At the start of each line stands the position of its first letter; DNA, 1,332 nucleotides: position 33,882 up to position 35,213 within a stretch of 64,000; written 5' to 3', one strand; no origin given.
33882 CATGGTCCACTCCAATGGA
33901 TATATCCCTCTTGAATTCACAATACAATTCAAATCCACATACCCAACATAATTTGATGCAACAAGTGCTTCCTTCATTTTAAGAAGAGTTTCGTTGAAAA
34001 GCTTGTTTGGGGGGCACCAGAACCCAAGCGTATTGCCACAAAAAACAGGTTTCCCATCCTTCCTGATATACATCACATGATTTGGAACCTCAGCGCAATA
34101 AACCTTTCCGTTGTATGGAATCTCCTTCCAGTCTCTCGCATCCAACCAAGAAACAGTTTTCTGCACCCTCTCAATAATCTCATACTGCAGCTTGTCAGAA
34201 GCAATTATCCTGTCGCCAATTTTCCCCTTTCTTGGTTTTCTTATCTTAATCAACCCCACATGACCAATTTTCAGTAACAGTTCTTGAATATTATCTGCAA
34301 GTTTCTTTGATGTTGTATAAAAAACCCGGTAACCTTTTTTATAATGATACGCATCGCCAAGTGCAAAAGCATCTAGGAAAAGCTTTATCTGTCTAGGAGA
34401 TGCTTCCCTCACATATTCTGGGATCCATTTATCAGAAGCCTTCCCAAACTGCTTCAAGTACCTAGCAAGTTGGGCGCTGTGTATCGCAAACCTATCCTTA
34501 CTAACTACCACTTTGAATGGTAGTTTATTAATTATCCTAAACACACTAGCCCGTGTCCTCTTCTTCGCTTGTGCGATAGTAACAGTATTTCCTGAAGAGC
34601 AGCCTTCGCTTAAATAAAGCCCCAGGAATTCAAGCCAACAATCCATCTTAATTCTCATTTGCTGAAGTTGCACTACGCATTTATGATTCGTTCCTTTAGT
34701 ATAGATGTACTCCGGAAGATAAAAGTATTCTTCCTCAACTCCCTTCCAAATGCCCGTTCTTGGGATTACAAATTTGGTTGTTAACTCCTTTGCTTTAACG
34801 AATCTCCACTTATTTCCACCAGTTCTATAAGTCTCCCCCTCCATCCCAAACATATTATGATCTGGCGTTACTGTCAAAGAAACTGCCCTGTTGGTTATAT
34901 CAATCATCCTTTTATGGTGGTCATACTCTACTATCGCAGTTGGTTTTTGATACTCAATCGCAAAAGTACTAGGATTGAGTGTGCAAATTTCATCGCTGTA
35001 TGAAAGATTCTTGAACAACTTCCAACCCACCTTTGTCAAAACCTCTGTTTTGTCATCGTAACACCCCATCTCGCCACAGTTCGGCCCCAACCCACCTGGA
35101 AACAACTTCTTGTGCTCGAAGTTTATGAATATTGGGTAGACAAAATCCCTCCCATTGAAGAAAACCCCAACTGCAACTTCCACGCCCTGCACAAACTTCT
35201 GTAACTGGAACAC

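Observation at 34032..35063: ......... intein inserted in the conserved G-rich loop of a divergent PurD-like ATP-grasp ligase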

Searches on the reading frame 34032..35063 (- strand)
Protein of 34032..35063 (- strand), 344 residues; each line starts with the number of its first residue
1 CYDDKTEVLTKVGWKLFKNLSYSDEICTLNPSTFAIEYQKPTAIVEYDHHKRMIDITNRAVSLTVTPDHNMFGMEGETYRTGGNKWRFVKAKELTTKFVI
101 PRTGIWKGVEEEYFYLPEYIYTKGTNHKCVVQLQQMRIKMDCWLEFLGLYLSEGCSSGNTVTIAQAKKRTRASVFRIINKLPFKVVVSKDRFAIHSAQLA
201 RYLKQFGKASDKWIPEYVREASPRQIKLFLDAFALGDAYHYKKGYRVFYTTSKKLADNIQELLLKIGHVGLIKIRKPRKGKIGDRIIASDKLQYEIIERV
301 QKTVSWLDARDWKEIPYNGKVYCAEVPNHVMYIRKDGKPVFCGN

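Call 4: search_protein_families(library=pfam, proteins=[window:34032-35063:-], max_evalue=1)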
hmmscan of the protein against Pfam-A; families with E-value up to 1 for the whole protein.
seq(344 aa): 3 families
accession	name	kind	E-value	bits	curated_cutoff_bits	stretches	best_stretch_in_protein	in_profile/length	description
PF14528.11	LAGLIDADG_3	-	1.9e-06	28.4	22.5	1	226-292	3-73/82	LAGLIDADG-like domain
PF14890.11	Intein_splicing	-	0.00019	21.7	35.8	1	23-333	20-147/155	Intein splicing domain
PF13403.11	Hint_2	-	0.086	13.7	28.4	1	1-97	2-109/147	Hint domain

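Call 5: search_protein_families(library=ncbifam, proteins=[window:34032-35063:-], max_evalue=1)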
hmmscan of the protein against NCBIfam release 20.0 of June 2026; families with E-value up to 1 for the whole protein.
seq(344 aa): 5 families
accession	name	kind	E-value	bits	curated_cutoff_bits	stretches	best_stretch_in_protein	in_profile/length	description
NF005852.0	PRK07773.1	equivalog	0.00016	20.1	780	1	202-281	587-672/886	replicative DNA helicase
NF011491.0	PRK14898.1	equivalog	0.00054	18.1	783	1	137-266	238-378/860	DNA-directed RNA polymerase subunit A''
NF038098.1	GyrA_w_intein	exception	0.00067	17.6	1850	1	193-272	305-386/1232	intein-containing DNA gyrase subunit A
NF006207.0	PRK08332.1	equivalog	0.0018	15.5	2400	1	200-273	1071-1144/1684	vitamin B12-dependent ribonucleotide reductase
TIGR01445.1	intein_Nterm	domain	0.11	13.5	24.5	0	26-72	35-82/83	intein N-terminal splicing region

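Call 9: find_homologous_proteins(query=window:34032-35063:-)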
Query seq(344 aa) (344 aa): 78 proteins with E <= 0.001 among 992 candidates.
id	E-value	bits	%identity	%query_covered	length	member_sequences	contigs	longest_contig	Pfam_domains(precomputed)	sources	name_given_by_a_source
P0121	9.2e-176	602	100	76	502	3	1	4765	PF01071.25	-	-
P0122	4.3e-105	370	50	98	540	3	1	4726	PF02843.23,PF14528.12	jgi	-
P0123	9.6e-103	362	49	100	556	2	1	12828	PF02843.23,PF14528.12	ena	-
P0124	5.2e-99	349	47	100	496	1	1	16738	-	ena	-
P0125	4.2e-94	333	46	100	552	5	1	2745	PF02843.23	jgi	-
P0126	2.3e-87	311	45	100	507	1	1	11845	PF14528.12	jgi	-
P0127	3.0e-84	301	48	80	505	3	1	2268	PF01071.25,PF14528.12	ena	-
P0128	1.1e-59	220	45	72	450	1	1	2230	PF02843.23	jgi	jgi:hypothetical protein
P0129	5.3e-59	218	39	100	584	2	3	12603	PF01068.27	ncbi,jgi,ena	-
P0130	9.4e-59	217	37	100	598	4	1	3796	PF00112.30,PF14528.12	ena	-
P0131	2.7e-58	216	36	100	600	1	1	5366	PF00112.30,PF13529.14,PF14528.12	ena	-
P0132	1.7e-57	213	38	100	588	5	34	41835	PF01551.30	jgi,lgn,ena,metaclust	metaclust:\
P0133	1.3e-56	210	36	100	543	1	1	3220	PF14528.12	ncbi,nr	ncbi:hypothetical protein KKH23_04610, partial [Patescibacteria group bacterium]|nr:hypothetical pro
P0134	2.0e-55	206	38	100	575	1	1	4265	PF01507.26,PF14528.12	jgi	-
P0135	2.9e-52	196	35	100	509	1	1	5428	PF14528.12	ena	-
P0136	4.2e-52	195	37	100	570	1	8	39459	PF01507.26,PF14528.12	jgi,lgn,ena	-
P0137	6.5e-50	188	35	100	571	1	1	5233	PF18406.7,PF14528.12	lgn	-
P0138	1.1e-48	184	33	100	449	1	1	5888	PF14528.12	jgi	jgi:replicative DNA helicase Mcm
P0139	2.3e-48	183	34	99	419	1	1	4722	PF14528.12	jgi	jgi:replicative DNA helicase Mcm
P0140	5.5e-48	182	35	100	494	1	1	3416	PF14528.12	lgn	-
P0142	7.7e-48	181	35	100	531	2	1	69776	PF14528.12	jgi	-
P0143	1.3e-46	177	34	100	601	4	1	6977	PF14528.12,PF01791.16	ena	-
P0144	2.5e-46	176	35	100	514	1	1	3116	PF14528.12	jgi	-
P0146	9.8e-45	171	36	100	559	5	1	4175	PF14528.12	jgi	-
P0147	4.9e-43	165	34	100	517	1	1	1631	PF14528.12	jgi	-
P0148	1.1e-42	164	34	100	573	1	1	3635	PF14528.12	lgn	-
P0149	1.5e-42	164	30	100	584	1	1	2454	PF14528.12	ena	-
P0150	3.5e-42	163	31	100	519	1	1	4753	PF14528.12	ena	-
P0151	2.1e-41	160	31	100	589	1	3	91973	PF14528.12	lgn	-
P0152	3.0e-41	160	31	100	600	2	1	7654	PF14528.12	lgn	-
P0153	4.7e-41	159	35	100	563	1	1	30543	PF14528.12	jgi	jgi:hypothetical protein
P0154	5.1e-40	156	34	100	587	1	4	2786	PF14528.12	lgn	-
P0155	3.7e-38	149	32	100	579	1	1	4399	PF14528.12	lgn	-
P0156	1.7e-37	147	30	100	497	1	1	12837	PF05063.21,PF14528.12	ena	-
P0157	5.8e-37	145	30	100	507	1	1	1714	PF14528.12,PF14890.12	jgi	jgi:hypothetical protein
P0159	2.4e-36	143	29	98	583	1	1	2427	PF27218.1,PF14528.12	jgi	-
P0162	5.8e-36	142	34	78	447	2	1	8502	PF14528.12,PF00493.30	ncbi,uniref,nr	ncbi:hypothetical protein [Methanoculleus chikugoensis]|uniref:hypothetical protein n=1 Tax=Methanoc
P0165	2.5e-34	137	32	82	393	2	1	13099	PF14528.12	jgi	-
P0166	4.8e-32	129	31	100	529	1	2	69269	PF14528.12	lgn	-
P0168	7.5e-31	125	29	100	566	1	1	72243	PF14528.12,PF02511.21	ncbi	-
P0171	6.9e-30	122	50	29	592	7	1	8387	PF02843.23,PF01071.25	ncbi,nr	ncbi:MAG TPA: phosphoribosylglycinamide synthetase C domain-containing protein [Nitrososphaera sp.]|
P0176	3.0e-28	117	28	100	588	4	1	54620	PF14528.12,PF02511.21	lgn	-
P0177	4.8e-28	116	28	100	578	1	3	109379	PF14528.12,PF02511.21,PF14890.12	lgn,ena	-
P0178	9.6e-28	115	29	100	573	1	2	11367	PF14528.12,PF02511.21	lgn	-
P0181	3.1e-26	110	26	100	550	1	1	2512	PF14528.12,PF02511.21,PF14890.12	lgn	-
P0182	3.0e-25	107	35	60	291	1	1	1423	PF14528.12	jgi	jgi:intein/homing endonuclease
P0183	1.8e-24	104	28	100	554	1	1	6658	PF14528.12,PF02511.21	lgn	-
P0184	3.1e-24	104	29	100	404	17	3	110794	PF14528.12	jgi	jgi:replicative DNA helicase Mcm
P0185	3.3e-24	104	28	100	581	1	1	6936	PF14528.12,PF02511.21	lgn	-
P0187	3.7e-23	100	26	100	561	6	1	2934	PF14528.12,PF02511.21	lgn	-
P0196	2.9e-12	64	26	98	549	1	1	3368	PF14528.12,PF03420.19,PF14890.12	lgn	-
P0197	3.6e-10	57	21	100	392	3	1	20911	PF14528.12,PF02511.21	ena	-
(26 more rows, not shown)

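Call 16: search_solved_structures(query=window:34032-35063:-, max_evalue=1, show_alignments=2)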
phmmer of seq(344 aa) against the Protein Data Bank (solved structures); distinct sequences matched with E-value up to 1: 2.
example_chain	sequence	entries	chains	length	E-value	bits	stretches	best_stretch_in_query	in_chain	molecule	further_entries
7qsu_A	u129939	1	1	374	1.7e-05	27.1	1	143-297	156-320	V-ATPase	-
7qss_A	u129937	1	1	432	2.1e-05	26.8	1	143-297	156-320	V-type ATP synthase alpha chain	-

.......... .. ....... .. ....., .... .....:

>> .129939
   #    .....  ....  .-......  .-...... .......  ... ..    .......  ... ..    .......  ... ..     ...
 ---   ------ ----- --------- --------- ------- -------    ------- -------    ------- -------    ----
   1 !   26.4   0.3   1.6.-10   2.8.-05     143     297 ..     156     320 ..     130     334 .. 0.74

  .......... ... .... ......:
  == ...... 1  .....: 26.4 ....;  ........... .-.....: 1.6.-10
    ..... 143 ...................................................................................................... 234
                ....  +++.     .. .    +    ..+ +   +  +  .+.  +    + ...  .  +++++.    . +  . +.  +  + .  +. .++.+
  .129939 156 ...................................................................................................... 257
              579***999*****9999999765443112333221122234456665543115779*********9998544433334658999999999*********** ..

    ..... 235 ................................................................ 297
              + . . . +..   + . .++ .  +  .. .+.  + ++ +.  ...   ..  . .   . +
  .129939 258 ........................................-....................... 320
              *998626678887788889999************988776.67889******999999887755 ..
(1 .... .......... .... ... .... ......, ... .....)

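Call 29: predict_structure(alignment_id=A3)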
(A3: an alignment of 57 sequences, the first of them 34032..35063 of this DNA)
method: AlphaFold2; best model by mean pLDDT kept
length: 344 residues; sequences in the alignment: 57
mean_pLDDT: 96.6   pTM: 0.93
mean pLDDT of the five models: 96.6, 96.2, 96.0, 95.9, 95.5
residues with pLDDT >= 90: 323; 70-90: 21; 50-70: 0; < 50: 0
segments of 3 or more residues with pLDDT < 50: none
pLDDT, mean of each block of 10 residues (from residue 1): 98 98 98 98 98 98 98 96 95 95 98 98 89 98 98 97 96 98 97 98 96 98 99 95 93 98 98 93 88 96 95 98 98 98 96
secondary structure, 60 per line:
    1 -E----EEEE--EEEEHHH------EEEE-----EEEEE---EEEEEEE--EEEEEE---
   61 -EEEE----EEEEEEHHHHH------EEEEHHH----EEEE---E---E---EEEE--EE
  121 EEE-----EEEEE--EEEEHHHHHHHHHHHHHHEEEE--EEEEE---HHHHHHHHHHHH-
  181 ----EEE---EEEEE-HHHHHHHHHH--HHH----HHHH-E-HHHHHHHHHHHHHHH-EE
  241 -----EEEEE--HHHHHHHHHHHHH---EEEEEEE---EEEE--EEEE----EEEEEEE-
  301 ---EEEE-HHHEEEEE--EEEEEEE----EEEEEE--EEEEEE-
elements in order: E7-10 E13-16 E26-29 E35-39 E43-49 E52-57 E62-65 E70-75 H76-80 E87-90 E98-101 E113-116 E119-123 E129-133 E136-139 H140-153 E154-157 E160-164 H168-179 E185-187 E191-195 H197-206 H216-219 H223-237 E246-250 H253-265 E269-275 E279-282 E285-288 E293-299 E304-307 E312-316 E319-325 E330-335 E338-343

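Call 31: fold_search(model_id=the predicted structure, library=pdb)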
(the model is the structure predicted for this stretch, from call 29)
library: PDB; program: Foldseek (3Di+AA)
matches with E <= 10: 528; with E <= 0.001: 36
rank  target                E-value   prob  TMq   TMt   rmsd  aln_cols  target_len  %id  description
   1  7qsu                  5.6e-20  1.00  0.65  0.62   6.4       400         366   18  Crystal structure of homing endonuclease-associated TliVMA intein (C1A, d333-339) (released 2022-03-30)
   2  7qss                  2.3e-18  1.00  0.64  0.53   7.1       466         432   17  Crystal structure of homing endonuclease-associated TliVMA intein (C1A) (released 2022-03-30)
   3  7qst                  5.0e-15  1.00  0.62  0.59   6.8       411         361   15  Crystal structure of homing endonuclease-associated PhoVMA intein (C1A) (released 2022-03-30)
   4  1vde_A                9.4e-15  1.00  0.53  0.44  20.8       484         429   10  PI-SCEI, A HOMING ENDONUCLEASE WITH PROTEIN SPLICING ACTIVITY (released 1998-04-08)
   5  1ef0_A                4.8e-14  1.00  0.51  0.43  21.0       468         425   10  CRYSTAL STRUCTURE OF PI-SCEI MINIPRECURSOR (released 2000-06-07)
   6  2cw7                  1.9e-13  1.00  0.64  0.44   9.5       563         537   11  Crystal structure of intein homing endonuclease II (released 2006-04-18)
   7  1vde_B                2.0e-13  1.00  0.53  0.45  20.6       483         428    9  PI-SCEI, A HOMING ENDONUCLEASE WITH PROTEIN SPLICING ACTIVITY (released 1998-04-08)
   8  1lws_A                7.7e-13  1.00  0.56  0.47  20.5       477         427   11  Crystal structure of the intein homing endonuclease PI-SceI bound to its recognition sequence (released 2002-09-27)
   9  1dq3                  9.6e-13  1.00  0.60  0.47  10.6       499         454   12  CRYSTAL STRUCTURE OF AN ARCHAEAL INTEIN-ENCODED HOMING ENDONUCLEASE PI-PFUI (released 2000-07-05)
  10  1dfa                  2.7e-12  1.00  0.54  0.47  21.7       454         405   11  CRYSTAL STRUCTURE OF PI-SCEI IN C2 SPACE GROUP (released 1999-12-08)
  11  1jva_A                4.2e-12  1.00  0.52  0.43  21.7       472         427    9  CRYSTAL STRUCTURE OF THE VMA1-DERIVED ENDONUCLEASE BEARING THE N AND C EXTEIN PROPEPTIDES (released 2002-08-29)
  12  1lwt_A                5.5e-12  1.00  0.56  0.45  21.7       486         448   11  Crystal structure of the intein homing endonuclease PI-SceI bound to its substrate DNA (Ca2+ free) (released 2002-09-27)
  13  1jva_B                1.7e-11  1.00  0.52  0.44  21.9       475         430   10  CRYSTAL STRUCTURE OF THE VMA1-DERIVED ENDONUCLEASE BEARING THE N AND C EXTEIN PROPEPTIDES (released 2002-08-29)
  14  1ef0_B                4.0e-11  1.00  0.50  0.45  22.1       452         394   10  CRYSTAL STRUCTURE OF PI-SCEI MINIPRECURSOR (released 2000-06-07)
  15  1um2_A                6.3e-11  1.00  0.52  0.45  21.6       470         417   10  Crystal Structure of the Vma1-Derived Endonuclease with the Ligated Extein Segment (released 2004-09-22)
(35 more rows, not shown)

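Call 46: find_encoding_contigs(protein=P0123, flank=6000, max_places=2)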
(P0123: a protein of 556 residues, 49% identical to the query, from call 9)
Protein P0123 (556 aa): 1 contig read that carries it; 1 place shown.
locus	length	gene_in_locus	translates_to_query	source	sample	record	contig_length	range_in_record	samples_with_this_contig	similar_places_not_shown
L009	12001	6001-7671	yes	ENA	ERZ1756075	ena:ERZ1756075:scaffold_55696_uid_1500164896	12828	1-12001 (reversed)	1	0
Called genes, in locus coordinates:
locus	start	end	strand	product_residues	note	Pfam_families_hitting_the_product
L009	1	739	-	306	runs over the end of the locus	PF00005:ABC_tran, PF13304:AAA_21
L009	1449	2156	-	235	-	PF03737:RraA-like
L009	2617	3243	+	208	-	-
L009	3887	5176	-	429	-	-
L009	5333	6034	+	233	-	-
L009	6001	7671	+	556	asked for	PF14528:LAGLIDADG_3 (faint), PF02843:GARS_C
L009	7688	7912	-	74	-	-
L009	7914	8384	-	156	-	-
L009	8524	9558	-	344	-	-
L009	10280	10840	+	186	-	PF13646:HEAT_2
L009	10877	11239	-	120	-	-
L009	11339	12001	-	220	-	?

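Call 47: find_encoding_contigs(protein=P0171, flank=6000, max_places=2)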
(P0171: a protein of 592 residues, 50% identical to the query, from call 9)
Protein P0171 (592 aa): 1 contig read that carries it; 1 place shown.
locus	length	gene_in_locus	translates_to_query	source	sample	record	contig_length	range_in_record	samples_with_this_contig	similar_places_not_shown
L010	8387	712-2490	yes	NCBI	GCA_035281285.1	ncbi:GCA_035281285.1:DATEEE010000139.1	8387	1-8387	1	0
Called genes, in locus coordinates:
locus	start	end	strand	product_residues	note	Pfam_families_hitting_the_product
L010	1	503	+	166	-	PF12900:Pyridox_ox_2 (weak), PF01243:PNPOx_N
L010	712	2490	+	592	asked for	PF01071:GARS_A, PF02843:GARS_C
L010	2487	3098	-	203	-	PF04011:LemA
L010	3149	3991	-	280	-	PF04536:TPM_phosphatase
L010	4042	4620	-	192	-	-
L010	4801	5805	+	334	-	PF02826:2-Hacid_dh_C (weak), PF03446:NAD_binding_2 (weak), PF07991:KARI_N, PF01450:KARI_C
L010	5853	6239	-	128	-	PF00011:HSP20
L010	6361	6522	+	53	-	PF07754:Ribosomal_aS21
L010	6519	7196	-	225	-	-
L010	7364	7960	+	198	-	PF02223:Thymidylate_kin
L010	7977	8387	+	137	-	PF01966:HD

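Call 52: search_protein_representatives(protein=window:34032-35063:-)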
Query: 344 residues. Proteins with E-value up to 0.001 (for the whole library): 9413; up to 1e-10: 6033; up to 1e-30: 1769. The best 150 are listed.
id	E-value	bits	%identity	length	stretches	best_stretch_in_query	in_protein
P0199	3.6e-143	493.1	40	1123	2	1-344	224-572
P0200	3.1e-138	476.8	40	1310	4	1-344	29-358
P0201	3.1e-122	424.2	34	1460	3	1-344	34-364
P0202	7.3e-113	393.4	37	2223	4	1-344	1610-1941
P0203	3.3e-109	381.4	35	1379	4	1-344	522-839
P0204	1.6e-105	369.2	38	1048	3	1-344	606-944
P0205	9.1e-102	356.9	36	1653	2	1-344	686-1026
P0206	4.8e-98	344.7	32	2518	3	1-339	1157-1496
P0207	1.7e-96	339.5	35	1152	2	1-344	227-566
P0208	2.4e-95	335.8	37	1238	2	1-344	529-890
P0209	6.8e-92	324.4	34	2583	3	1-344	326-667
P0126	7.2e-88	311.2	47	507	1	1-344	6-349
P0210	1.7e-82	293.5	35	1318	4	1-164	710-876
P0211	1.6e-81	290.3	37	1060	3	1-344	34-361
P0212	2.7e-81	289.6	35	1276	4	1-344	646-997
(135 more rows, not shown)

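Call 57: search_dna_similar(query=window:34032-35063:-, collection=phages, mode=protein, max_rows=25)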
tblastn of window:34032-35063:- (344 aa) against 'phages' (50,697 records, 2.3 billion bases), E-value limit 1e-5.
Records with a match: 111; places in all: 111; records where one place covers at least 80% of the query: 91.
Best place of each record, by identity: <60% 111.
By first word of the organism name: Mycobacterium 78; Prevotella 13; Salmonella 6; Gordonia 2; Corynebacterium 2; Shigella 2; uncultured 1; Bacteroides 1; Escherichia 1; EBPR 1; and 4 more.
By host as written in the record: Mycobacterium smegmatis mc2 155 65; Prevotella sp. 13; Mycobacterium smegmatis mc#155 9; - 6; Gordonia malaquae CON67 2; Shigella sonnei 2; Salmonella enterica subsp. enterica serovar Typhimurium 2; Salmonella sp. 2; and 10 more.
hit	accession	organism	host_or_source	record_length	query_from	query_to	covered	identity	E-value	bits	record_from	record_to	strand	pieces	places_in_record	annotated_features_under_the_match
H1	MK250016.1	Prevotella phage Lak-A1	Prevotella sp.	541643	1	344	100%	33.2%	5e-44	167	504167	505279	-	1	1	record has no annotation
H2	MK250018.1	Prevotella phage Lak-A1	Prevotella sp.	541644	1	344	100%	33.2%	5e-44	167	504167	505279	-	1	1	record has no annotation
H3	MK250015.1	Prevotella phage Lak-A1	Prevotella sp.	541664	1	344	100%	33.2%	5e-44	167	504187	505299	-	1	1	record has no annotation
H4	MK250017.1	Prevotella phage Lak-A1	Prevotella sp.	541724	1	344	100%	33.2%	5e-44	167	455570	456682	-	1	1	record has no annotation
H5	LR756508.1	uncultured phage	metagenomic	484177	6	341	98%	26.2%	5e-23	105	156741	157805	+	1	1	record has no annotation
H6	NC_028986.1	Mycobacterium phage Alice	Mycobacterium smegmatis mc2 155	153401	1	344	100%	25.1%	7e-15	82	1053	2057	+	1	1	3: nucleotidyltransferase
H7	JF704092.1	Mycobacterium phage Alice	Mycobacterium smegmatis mc2 155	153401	1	344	100%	25.1%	7e-15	82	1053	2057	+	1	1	3: nucleotidyltransferase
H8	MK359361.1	Mycobacterium phage Darko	Mycobacterium smegmatis mc2 155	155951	1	344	100%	25.1%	7e-15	82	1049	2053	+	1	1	3: HNH endonuclease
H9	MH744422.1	Mycobacterium phage Roots515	Mycobacterium smegmatis mc2 155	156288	1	344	100%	25.1%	7e-15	82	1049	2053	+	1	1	3: nucleotidyltransferase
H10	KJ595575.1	Mycobacterium phage Willis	Mycobacterium smegmatis mc2 155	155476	1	344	100%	25.1%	7e-15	82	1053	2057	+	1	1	3: nucleotidyltransferase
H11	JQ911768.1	Mycobacterium phage Ava3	Mycobacterium smegmatis mc2 155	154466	1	344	100%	25.1%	7e-15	82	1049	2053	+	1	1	3: nucleotidyltransferase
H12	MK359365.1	Mycobacterium phage Loanshark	Mycobacterium smegmatis mc2 155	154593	1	344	100%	25.1%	7e-15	82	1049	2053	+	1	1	3: HNH endonuclease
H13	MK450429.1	Mycobacterium phage Bipolarisk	Mycobacterium smegmatis mc2 155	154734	1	344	100%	25.1%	7e-15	82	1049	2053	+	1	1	3: nucleotidyltransferase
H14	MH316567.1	Mycobacterium phage ParkTD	Mycobacterium smegmatis mc2 155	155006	1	344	100%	25.1%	7e-15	82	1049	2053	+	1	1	3: nucleotidyltransferase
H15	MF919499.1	Mycobacterium phage Daffodil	Mycobacterium smegmatis mc2 155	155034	1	344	100%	25.1%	7e-15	82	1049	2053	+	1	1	nucleotidyltransferase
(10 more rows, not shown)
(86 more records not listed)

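Call 66: search_protein_families(library=phrogs, proteins=[window:34032-35063:-], max_evalue=0.001)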
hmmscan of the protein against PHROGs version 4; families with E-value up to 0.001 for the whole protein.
window:34032-35063:- (344 aa): 2 families
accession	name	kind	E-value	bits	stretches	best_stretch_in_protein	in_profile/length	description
phrog_85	-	DNA, RNA and nucleotide metabolism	5.7e-10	39.3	1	1-127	89-220/866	thymidylate synthase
phrog_12229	-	DNA, RNA and nucleotide metabolism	0.00016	21.3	0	315-344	442-471/577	ribonucleotide reductase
